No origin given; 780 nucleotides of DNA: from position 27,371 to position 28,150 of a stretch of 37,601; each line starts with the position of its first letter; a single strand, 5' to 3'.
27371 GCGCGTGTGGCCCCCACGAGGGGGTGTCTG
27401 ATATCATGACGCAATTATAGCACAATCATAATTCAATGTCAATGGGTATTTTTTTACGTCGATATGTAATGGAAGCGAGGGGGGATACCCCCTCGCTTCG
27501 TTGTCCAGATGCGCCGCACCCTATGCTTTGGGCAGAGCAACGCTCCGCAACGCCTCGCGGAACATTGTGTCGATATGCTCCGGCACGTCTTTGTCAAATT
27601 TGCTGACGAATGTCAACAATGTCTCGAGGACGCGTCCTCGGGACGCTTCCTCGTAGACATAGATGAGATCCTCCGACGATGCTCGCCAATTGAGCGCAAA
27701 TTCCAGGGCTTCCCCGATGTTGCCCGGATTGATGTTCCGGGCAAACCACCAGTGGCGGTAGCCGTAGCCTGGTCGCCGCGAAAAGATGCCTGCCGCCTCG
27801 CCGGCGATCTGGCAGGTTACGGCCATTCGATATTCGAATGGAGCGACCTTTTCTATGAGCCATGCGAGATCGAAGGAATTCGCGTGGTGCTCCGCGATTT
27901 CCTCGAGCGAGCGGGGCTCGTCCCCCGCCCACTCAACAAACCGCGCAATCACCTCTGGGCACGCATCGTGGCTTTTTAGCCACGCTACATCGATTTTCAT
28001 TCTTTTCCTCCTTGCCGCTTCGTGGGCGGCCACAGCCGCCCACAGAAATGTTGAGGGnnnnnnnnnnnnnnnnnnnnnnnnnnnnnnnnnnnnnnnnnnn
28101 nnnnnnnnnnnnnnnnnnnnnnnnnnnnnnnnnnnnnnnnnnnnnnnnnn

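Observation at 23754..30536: Six paralogs, plus one truncated copy, of an unrecognised protein family fill the accessory arm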

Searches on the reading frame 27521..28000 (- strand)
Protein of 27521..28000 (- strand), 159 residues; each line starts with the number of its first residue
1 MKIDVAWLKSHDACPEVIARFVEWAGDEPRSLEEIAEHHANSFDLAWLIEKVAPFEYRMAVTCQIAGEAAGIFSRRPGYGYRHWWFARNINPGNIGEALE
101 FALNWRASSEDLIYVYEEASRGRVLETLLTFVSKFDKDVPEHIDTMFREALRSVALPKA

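Call 4: search_protein_families(library=pfam, proteins=[window:27521-28000:-], max_evalue=1)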
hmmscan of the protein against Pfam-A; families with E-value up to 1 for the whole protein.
window:27521-28000:- (159 aa): 0 families

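Call 5: search_protein_families(library=phrogs, proteins=[window:27521-28000:-], max_evalue=1)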
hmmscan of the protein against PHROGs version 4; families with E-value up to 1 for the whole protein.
window:27521-28000:- (159 aa): 0 families

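Call 24: search_protein_families(library=ncbifam, proteins=[window:27521-28000:-], max_evalue=10)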
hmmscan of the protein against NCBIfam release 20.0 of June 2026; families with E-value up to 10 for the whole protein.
window:27521-28000:- (159 aa): 0 families

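Call 25: search_protein_families(library=padloc, proteins=[window:27521-28000:-], max_evalue=10)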
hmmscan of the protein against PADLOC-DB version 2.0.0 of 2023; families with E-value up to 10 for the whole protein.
window:27521-28000:- (159 aa): 0 families

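Call 44: search_dna_similar(query=window:27524-28000:-, collection=phages, mode=protein, max_evalue=10, max_rows=30)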
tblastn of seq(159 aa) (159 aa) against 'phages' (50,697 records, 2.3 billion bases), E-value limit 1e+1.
Records with a match: 20; places in all: 20; records where one place covers at least 80% of the query: 0.
Best place of each record, by identity: <60% 20.
By first word of the organism name: Escherichia 13; Enterobacteria 3; Salmonella 2; Punavirus 1; Cronobacter 1.
By host as written in the record: Escherichia coli 7; - 5; Salmonella enterica subsp. enterica serovar Indiana J46 2; Escherichia sp. STEC O157 2; Escherichia coli strain MG1655 Z1 1; Escherichia coli MC1061 1; Cronobacter sakazakii ATCC 29544 1; Escherichia coli MG1655 + F912 1.
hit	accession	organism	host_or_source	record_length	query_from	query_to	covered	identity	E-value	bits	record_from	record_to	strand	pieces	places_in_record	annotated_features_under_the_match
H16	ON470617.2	Escherichia phage vB_EcoM-813R1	Escherichia coli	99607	7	80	47%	25.3%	5e+0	33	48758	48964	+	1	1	hypothetical protein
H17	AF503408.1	Enterobacteria phage P7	-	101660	7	80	47%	25.3%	5e+0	33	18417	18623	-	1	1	darB: DarB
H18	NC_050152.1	Enterobacteria phage P7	-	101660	7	80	47%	25.3%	5e+0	33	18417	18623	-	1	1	darB: DNA methyltransferase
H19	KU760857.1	Salmonella phage SJ46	Salmonella enterica subsp. enterica ...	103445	7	80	47%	25.3%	5e+0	33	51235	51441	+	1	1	putative DNA adenine methyltransferase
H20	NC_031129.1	Salmonella phage SJ46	Salmonella enterica subsp. enterica ...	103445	7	80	47%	25.3%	5e+0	33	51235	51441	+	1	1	putative DNA adenine methyltransferase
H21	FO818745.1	Escherichia phage RCS47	Escherichia coli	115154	7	80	47%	25.3%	5e+0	33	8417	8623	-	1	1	putative DNA adenine methyltransferase and helicase, darB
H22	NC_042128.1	Escherichia phage RCS47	Escherichia coli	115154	7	80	47%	25.3%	5e+0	33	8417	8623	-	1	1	N-6 DNA methylase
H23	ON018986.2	Escherichia phage JL22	Escherichia coli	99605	7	80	47%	25.3%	5e+0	33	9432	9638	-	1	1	hypothetical protein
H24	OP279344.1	Escherichia phage P1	Escherichia coli strain MG1655 Z1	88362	7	80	47%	25.3%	5e+0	33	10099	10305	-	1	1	darB: DarB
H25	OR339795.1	Escherichia phage phi456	Escherichia coli MC1061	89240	7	80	47%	25.3%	5e+0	33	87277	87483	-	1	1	DarB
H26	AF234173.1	Escherichia phage P1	-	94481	7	80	47%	25.3%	5e+0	33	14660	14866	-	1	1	darB: DarB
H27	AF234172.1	Escherichia phage P1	-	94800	7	80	47%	25.3%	5e+0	33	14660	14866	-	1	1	darB: DarB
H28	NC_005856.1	Escherichia phage P1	Escherichia coli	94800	7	80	47%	25.3%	5e+0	33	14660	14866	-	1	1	darB: N-6 DNA methylase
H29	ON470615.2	Escherichia phage vB_EcoM-673R5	Escherichia coli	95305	7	80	47%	25.3%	5e+0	33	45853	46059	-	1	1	hypothetical protein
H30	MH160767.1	Escherichia phage vB_EcoM-Ro157c2YLVW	Escherichia sp. STEC O157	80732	7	80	47%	25.3%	5e+0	33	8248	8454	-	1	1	putative DNA adenine methyltransferase and helicase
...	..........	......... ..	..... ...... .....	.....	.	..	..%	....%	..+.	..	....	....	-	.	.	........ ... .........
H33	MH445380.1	Escherichia phage P1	Escherichia coli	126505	7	80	47%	25.3%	6e+0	33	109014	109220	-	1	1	putative DNA methylase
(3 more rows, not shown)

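Call 70: predict_structure(alignment_id=A4)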
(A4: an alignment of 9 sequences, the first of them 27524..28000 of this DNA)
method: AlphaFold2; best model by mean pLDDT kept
length: 159 residues; sequences in the alignment: 9
mean_pLDDT: 92.2   pTM: 0.87
mean pLDDT of the five models: 92.2, 91.8, 91.5, 90.3, 89.7
residues with pLDDT >= 90: 131; 70-90: 25; 50-70: 2; < 50: 1
segments of 3 or more residues with pLDDT < 50: none
pLDDT, mean of each block of 10 residues (from residue 1): 94 93 91 93 96 94 97 86 90 96 89 97 98 92 94 74
secondary structure, 60 per line:
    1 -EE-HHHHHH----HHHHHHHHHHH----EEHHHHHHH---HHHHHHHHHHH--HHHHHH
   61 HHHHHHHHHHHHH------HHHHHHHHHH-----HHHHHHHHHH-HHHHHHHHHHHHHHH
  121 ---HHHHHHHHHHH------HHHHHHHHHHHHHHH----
elements in order: H5-10 H15-25 H32-38 H42-52 H55-73 H80-89 H95-104 H106-120 H124-134 H141-155

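Call 72: fold_search(model_id=the predicted structure, library=pdb)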
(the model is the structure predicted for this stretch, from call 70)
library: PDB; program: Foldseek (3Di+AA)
matches with E <= 10: 107; with E <= 0.001: 0
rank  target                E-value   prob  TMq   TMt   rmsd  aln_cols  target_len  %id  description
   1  9pfb                  1.6e+00  0.06  0.18  0.07  15.6       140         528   16  Human OCTN2 bound to ipratropium in an inward-facing conformation (released 2025-12-03)
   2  3lvy_E                1.7e+00  0.06  0.18  0.17  15.6       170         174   14  Crystal Structure of Carboxymuconolactone Decarboxylase Family Protein SMU.961 from Streptococcus mutans (released 2010-03-09)
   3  6ykm_A                2.5e+00  0.02  0.13  0.09  21.3       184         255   10  Structure of C. jejuni MotAB (released 2020-09-30)
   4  8bmw_B                2.8e+00  0.05  0.14  0.17  12.7       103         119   16  SsoCsm (released 2023-03-01)
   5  3lvy_F                3.0e+00  0.04  0.17  0.15  16.0       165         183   13  Crystal Structure of Carboxymuconolactone Decarboxylase Family Protein SMU.961 from Streptococcus mutans (released 2010-03-09)
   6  8ddy_A                3.2e+00  0.04  0.20  0.20  13.5       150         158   17  Helical rods of far-red light-absorbing allophycocyanin in Synechococcus sp. (released 2023-04-05)
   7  7xge_G                3.4e+00  0.04  0.16  0.16  16.7       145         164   14  Crystal structure of MCL-1 in complex with computationally designed inhibitor protein (released 2022-07-20)
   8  3von_O                3.4e+00  0.03  0.18  0.15  14.8       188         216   12  Crystalstructure of the ubiquitin protease (released 2012-05-30)
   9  1wn0_C                3.5e+00  0.08  0.23  0.26  13.1       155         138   10  Crystal Structure of Histidine-containing Phosphotransfer Protein, ZmHP2, from maize (released 2005-01-25)
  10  1gu9_H                3.5e+00  0.04  0.17  0.17  14.4       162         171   12  Crystal Structure of Mycobacterium tuberculosis Alkylperoxidase AhpD (released 2002-02-14)
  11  4cs8_B                3.5e+00  0.03  0.17  0.17  13.1       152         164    7  Crystal structure of the asymmetric human metapneumovirus M2-1 tetramer, form 2 (released 2014-05-28)
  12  2yfb_A                3.9e+00  0.05  0.23  0.17  16.2       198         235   12  X-ray structure of McpS ligand binding domain in complex with succinate (released 2012-04-18)
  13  9dsf_C                3.9e+00  0.03  0.18  0.17  10.7       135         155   18  Cyanide-ligated Bordetella pertussis globin coupled sensor regulatory domain S68A (released 2025-12-24)
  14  7xgg_A                4.1e+00  0.04  0.19  0.18  17.7       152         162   14  Crystal structure of BCL-xL in complex with computationally designed inhibitor protein (released 2022-07-20)
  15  8bmw_C                4.5e+00  0.03  0.14  0.17  12.8       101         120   18  SsoCsm (released 2023-03-01)
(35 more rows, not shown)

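Call 95: search_solved_structures(query=A4, max_evalue=10)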
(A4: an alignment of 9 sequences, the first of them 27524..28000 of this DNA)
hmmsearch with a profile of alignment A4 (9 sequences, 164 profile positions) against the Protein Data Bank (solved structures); distinct sequences matched with E-value up to 10: 4.
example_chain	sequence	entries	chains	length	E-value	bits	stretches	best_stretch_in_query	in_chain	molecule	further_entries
5mfi_A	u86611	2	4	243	0.0043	20.3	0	83-141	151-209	YIII(Dq.V2)4CqI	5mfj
4d49_A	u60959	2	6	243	0.0056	20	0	83-143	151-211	ARMADILLO REPEAT PROTEIN ARM00027 | YIII(Dq.V1)4CPAF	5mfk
3usy_A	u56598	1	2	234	0.8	12.9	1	26-142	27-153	Flagellar motor switch protein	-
3usw_A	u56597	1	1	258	0.87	12.8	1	26-142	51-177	Flagellar motor switch protein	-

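Call 98: search_solved_structures(query=A4, max_evalue=1, show_alignments=3)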
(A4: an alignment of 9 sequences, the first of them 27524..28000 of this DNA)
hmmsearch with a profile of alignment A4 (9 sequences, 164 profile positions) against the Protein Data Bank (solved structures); distinct sequences matched with E-value up to 1: 4.
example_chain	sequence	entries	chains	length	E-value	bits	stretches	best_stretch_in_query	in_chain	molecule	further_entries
5mfi_A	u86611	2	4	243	0.0043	20.3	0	83-141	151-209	YIII(Dq.V2)4CqI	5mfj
4d49_A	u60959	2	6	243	0.0056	20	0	83-143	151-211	ARMADILLO REPEAT PROTEIN ARM00027 | YIII(Dq.V1)4CPAF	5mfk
3usy_A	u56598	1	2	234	0.8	12.9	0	26-142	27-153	Flagellar motor switch protein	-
3usw_A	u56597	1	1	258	0.87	12.8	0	26-142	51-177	Flagellar motor switch protein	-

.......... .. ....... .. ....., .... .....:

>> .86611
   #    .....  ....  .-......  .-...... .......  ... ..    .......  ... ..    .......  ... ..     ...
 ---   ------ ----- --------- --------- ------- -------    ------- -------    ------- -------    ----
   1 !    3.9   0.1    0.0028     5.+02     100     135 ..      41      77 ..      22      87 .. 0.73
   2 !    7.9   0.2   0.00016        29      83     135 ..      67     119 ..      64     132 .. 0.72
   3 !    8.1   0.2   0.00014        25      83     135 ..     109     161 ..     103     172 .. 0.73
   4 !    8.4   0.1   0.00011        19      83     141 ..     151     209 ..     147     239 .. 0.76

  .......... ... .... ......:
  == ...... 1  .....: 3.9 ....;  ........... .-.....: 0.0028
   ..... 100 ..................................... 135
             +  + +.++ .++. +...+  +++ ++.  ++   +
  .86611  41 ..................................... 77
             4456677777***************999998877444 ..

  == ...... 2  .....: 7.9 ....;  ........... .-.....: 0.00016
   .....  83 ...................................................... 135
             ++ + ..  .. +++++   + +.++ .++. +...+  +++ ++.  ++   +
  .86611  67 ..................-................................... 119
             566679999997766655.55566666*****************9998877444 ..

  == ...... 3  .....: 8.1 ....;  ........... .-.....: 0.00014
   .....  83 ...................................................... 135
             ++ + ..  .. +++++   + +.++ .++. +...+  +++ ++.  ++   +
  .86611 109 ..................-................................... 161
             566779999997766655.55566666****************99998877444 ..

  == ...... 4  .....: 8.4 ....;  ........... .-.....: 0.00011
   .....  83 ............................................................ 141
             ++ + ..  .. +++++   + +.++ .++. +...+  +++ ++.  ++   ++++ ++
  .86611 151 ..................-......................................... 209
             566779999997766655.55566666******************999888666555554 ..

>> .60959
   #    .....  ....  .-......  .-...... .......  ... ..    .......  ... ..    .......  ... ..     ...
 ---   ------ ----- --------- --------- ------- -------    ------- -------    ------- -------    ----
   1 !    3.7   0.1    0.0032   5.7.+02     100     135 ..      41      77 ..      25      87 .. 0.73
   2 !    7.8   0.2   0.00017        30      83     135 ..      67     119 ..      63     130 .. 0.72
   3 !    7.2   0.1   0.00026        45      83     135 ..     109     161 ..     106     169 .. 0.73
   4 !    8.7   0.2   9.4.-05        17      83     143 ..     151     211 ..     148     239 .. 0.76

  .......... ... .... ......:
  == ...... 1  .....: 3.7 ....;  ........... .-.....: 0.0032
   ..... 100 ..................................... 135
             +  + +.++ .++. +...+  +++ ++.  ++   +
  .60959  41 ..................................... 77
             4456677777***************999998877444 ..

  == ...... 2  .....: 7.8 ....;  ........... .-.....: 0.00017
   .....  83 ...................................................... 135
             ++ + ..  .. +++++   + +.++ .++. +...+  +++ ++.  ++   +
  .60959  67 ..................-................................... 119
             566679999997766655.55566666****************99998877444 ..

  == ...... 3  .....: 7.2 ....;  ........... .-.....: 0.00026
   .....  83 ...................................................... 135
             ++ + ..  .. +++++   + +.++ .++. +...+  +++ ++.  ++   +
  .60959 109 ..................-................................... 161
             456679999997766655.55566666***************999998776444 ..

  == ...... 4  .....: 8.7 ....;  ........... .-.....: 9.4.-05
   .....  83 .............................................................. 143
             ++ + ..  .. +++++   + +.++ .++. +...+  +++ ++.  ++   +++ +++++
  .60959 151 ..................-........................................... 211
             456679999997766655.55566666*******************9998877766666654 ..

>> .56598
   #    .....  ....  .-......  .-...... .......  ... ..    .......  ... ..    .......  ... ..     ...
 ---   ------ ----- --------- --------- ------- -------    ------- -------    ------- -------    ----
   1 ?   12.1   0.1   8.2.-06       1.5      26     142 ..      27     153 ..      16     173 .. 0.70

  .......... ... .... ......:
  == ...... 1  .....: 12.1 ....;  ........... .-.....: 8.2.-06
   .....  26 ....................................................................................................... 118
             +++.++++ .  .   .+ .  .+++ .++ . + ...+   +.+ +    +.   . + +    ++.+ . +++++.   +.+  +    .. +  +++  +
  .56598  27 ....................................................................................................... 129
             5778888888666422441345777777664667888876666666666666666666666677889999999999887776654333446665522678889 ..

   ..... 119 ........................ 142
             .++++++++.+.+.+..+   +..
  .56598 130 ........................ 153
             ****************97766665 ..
